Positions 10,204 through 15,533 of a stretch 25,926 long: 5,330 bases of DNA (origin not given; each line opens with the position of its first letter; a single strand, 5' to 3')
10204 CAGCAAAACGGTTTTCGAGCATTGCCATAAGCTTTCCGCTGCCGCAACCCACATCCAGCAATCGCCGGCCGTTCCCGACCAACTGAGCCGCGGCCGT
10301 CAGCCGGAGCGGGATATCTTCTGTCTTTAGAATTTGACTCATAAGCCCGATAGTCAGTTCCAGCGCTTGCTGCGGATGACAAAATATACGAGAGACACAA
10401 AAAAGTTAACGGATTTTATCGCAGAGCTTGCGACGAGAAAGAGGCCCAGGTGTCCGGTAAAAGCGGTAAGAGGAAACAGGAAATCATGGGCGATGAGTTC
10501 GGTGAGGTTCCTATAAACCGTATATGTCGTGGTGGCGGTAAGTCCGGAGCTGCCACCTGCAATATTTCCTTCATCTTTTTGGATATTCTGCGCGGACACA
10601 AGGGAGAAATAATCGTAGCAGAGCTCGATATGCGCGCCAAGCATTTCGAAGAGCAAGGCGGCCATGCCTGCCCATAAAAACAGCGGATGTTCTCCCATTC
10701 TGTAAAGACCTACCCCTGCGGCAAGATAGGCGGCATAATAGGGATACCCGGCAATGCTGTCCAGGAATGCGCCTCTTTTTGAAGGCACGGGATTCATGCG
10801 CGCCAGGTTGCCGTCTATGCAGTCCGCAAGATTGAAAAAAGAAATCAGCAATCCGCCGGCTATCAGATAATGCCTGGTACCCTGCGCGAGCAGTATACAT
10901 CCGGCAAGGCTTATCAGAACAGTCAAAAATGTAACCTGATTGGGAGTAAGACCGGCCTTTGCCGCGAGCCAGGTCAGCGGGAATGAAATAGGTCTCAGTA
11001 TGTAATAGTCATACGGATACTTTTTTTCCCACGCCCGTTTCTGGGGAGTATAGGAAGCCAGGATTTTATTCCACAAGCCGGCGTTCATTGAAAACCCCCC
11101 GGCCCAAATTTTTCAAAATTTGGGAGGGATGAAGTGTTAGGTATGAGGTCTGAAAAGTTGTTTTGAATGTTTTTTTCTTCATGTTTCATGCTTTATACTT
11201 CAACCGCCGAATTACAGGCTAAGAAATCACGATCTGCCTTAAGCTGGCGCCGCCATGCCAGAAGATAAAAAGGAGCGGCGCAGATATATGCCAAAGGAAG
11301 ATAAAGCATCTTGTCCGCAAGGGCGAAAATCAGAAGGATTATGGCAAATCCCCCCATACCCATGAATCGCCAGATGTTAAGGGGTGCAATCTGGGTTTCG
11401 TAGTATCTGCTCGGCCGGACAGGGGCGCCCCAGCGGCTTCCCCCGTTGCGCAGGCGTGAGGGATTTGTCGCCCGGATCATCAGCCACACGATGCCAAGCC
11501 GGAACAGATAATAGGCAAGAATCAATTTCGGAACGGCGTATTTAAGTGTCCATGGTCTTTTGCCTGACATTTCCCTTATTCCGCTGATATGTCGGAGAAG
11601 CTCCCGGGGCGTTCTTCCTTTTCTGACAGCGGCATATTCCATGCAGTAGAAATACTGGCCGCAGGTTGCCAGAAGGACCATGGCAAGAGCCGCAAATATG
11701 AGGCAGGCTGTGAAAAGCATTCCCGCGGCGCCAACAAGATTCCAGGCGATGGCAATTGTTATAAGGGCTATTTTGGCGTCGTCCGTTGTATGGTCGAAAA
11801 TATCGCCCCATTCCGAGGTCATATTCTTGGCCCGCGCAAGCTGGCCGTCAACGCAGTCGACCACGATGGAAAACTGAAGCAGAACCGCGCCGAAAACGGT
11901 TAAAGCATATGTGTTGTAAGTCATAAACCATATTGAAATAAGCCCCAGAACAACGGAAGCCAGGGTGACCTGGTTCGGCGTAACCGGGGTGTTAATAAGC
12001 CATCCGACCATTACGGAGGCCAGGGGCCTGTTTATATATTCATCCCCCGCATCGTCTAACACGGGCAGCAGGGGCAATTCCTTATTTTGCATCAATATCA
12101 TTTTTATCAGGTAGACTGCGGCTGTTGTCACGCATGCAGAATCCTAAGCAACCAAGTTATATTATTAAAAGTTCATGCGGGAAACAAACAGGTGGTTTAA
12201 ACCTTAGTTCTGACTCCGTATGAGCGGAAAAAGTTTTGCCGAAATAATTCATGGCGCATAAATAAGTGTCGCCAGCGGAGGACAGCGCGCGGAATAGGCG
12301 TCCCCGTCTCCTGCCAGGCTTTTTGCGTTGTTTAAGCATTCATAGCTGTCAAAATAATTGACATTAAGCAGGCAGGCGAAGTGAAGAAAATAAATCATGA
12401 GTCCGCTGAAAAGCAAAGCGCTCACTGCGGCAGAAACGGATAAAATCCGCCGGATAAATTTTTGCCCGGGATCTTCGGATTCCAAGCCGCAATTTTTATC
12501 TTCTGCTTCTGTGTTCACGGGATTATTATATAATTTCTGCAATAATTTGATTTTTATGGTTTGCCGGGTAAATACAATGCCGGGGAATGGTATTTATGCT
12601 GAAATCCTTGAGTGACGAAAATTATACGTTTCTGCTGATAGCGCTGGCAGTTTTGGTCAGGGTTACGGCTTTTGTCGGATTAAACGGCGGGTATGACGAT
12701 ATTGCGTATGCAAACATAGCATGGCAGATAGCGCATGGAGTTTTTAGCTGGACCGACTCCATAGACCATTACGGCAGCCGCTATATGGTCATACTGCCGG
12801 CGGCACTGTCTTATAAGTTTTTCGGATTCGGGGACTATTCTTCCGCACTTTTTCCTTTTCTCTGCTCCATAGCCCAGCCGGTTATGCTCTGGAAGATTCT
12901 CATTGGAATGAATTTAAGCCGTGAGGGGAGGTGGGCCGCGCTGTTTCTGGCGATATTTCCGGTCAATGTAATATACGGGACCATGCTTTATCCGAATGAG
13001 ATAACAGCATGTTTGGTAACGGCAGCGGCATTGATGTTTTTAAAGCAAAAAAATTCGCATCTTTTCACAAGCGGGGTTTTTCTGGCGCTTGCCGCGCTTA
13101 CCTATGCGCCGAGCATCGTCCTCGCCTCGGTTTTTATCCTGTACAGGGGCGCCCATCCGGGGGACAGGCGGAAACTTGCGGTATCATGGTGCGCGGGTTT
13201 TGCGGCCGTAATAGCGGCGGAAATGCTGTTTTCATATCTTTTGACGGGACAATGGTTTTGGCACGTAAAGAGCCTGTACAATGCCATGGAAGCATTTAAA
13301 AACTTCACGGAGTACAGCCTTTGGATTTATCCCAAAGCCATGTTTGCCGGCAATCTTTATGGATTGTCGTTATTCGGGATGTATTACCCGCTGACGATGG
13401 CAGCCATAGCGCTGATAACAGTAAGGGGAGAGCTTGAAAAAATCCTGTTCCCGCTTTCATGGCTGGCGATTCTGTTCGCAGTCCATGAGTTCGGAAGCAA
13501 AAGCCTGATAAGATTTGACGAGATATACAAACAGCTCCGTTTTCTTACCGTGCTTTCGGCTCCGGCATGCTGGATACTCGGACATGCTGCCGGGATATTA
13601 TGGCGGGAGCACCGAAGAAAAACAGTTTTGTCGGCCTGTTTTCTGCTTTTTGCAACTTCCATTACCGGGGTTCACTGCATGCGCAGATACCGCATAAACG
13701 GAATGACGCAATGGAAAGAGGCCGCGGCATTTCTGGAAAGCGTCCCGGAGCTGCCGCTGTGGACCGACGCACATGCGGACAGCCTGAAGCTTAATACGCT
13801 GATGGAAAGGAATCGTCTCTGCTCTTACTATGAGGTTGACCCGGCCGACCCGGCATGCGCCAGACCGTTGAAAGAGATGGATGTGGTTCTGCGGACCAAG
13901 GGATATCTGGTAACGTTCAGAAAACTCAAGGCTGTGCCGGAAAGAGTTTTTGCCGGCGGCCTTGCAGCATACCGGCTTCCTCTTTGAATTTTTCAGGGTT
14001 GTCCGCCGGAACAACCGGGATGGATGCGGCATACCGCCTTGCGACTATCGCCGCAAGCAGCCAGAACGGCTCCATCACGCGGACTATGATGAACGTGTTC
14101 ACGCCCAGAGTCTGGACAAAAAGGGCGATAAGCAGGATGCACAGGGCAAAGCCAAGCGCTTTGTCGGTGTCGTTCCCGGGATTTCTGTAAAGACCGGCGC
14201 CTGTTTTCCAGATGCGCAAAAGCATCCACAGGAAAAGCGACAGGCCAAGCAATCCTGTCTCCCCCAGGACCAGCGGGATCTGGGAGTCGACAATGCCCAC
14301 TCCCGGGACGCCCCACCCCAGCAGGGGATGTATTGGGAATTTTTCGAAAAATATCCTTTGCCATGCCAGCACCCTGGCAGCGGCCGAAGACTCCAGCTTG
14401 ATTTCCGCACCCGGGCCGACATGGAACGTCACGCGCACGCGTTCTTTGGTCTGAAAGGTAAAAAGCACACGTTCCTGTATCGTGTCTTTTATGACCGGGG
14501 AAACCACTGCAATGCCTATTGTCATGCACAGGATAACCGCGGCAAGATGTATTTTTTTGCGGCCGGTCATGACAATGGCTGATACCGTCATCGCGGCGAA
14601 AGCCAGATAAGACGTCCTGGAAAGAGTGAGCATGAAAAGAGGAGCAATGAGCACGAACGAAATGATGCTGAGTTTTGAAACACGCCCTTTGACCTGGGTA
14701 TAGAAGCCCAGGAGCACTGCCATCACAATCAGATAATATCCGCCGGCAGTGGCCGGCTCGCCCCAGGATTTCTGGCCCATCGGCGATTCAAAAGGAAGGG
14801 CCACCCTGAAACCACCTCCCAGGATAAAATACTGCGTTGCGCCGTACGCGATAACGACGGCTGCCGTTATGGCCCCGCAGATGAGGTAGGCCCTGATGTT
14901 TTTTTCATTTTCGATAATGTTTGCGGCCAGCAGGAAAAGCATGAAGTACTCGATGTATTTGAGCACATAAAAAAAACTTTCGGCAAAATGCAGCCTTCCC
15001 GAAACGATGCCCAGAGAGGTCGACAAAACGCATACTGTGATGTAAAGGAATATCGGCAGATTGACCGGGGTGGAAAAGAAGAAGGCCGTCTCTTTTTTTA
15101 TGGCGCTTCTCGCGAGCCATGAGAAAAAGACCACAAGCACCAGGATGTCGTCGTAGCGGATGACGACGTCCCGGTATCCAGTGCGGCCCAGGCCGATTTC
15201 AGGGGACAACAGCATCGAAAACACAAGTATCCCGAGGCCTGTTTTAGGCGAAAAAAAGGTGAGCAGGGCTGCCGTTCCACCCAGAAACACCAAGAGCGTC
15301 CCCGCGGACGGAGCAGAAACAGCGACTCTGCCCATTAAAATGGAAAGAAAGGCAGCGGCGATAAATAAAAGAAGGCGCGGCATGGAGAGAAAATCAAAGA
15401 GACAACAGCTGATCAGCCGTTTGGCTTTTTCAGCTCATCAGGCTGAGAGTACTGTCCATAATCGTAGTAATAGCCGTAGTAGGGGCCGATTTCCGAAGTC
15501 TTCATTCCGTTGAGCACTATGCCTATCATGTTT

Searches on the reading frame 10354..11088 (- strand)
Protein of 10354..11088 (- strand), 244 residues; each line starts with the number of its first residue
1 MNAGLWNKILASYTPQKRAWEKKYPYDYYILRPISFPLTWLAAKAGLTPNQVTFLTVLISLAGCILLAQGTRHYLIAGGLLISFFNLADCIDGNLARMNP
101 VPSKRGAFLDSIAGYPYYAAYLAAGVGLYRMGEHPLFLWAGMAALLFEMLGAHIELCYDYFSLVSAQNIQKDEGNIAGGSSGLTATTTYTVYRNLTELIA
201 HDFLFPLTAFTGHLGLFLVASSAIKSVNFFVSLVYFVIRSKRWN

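Call 10: search_protein_families(library=pfam, proteins=[window:10354-11088:-], max_evalue=0.001)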
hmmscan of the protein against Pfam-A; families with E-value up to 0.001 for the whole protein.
window:10354-11088:- (244 aa): 1 family
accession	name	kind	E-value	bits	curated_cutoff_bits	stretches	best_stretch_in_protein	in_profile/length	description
PF01066.26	CDP-OH_P_transf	-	1.2e-10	42.4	22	1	48-148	3-95/152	CDP-alcohol phosphatidyltransferase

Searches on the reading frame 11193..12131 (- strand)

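Call 10: search_protein_families(library=pfam, proteins=[window:11193-12131:-], max_evalue=0.001)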
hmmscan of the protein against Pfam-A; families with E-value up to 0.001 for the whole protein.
window:11193-12131:- (312 aa): 2 families
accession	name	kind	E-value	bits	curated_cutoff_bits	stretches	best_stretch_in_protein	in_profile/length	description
PF01066.26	CDP-OH_P_transf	-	4.6e-15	56.8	22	1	51-156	3-104/152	CDP-alcohol phosphatidyltransferase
PF07264.17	EI24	-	0.00038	21.1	32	1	55-182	58-170/199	Sulfate transporter CysZ/Etoposide-induced protein 2.4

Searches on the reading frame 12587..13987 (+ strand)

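Call 10: search_protein_families(library=pfam, proteins=[window:12587-13987:+], max_evalue=0.001)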
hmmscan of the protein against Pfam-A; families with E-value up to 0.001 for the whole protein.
window:12587-13987:+ (466 aa): 1 family
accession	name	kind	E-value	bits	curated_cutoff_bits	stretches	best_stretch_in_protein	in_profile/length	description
PF13231.12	PMT_2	-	3.9e-09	37.4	26.1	1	72-211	10-151/160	Dolichyl-phosphate-mannose-protein mannosyltransferase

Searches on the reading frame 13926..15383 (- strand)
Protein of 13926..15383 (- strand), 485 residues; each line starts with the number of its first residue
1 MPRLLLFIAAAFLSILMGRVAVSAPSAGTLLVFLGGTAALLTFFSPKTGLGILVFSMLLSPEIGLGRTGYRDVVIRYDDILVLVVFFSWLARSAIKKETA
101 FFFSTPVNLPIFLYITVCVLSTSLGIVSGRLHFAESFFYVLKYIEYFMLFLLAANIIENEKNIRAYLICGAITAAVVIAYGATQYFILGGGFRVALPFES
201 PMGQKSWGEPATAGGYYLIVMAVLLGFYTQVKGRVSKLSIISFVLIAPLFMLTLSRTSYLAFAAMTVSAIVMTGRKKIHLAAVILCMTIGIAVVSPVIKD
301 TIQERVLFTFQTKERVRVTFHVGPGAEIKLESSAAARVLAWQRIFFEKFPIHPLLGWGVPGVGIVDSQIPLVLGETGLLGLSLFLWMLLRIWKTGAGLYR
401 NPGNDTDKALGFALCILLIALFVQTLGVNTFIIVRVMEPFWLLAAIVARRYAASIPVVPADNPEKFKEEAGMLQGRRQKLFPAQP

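Call 10: search_protein_families(library=pfam, proteins=[window:13926-15383:-], max_evalue=0.001)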
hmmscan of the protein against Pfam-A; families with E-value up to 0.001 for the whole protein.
window:13926-15383:- (485 aa): 1 family
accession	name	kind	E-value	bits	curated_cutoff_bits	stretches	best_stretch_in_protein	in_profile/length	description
PF04932.20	Wzy_C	-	5.4e-08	33.2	31.7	1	242-361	2-125/149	O-Antigen ligase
